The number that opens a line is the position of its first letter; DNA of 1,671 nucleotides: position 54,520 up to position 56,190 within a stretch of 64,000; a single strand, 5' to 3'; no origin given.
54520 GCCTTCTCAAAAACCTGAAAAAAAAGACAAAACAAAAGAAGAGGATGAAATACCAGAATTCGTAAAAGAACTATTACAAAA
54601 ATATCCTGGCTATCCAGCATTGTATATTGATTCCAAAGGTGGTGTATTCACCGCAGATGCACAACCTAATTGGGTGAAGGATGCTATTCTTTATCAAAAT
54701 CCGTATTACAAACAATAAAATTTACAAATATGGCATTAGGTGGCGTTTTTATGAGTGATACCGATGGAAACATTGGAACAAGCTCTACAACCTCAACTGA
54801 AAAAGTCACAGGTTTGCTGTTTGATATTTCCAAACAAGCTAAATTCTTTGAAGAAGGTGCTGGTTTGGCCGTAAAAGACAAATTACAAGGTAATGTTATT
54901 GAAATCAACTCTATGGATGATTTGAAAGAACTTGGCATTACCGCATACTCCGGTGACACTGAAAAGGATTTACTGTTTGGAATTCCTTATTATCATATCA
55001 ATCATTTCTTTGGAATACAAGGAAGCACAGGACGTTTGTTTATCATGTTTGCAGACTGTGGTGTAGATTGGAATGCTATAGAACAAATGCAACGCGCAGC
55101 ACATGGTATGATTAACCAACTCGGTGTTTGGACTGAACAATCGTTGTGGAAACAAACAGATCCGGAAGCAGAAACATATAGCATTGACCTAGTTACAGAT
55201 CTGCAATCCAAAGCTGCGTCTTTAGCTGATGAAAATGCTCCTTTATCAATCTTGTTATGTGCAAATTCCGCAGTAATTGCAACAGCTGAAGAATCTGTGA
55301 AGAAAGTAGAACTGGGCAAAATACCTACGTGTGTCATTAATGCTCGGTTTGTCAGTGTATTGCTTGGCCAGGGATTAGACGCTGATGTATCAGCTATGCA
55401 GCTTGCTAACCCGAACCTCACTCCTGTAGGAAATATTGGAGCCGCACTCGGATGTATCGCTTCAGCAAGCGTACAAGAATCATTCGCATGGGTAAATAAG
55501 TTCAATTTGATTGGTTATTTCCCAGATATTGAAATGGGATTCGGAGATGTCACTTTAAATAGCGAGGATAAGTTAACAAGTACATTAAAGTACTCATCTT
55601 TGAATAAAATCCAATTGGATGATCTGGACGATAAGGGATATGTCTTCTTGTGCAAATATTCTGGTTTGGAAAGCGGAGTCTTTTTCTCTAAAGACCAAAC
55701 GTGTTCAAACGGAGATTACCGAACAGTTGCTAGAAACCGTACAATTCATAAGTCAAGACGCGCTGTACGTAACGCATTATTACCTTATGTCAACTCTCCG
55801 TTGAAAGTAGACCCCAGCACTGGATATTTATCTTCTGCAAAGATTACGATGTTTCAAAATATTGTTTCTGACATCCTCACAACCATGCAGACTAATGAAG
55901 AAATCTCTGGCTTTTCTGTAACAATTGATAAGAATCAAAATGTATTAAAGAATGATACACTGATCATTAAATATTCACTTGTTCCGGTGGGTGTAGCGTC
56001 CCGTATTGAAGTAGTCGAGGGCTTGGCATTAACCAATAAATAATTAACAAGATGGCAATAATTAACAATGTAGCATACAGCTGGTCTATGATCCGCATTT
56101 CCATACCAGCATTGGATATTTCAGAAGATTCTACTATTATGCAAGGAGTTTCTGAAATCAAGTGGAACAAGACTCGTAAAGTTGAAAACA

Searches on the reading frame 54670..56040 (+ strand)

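Call 12: search_protein_families(library=pfam, proteins=[window:54670-56040:+], max_evalue=0.01)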
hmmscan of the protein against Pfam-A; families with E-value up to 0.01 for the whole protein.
window:54670-56040:+ (457 aa): 1 family
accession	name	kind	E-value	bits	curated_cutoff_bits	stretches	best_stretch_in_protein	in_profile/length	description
PF10758.14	DUF2586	-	5.1e-29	102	26.4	1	67-454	30-383/386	Protein of unknown function (DUF2586)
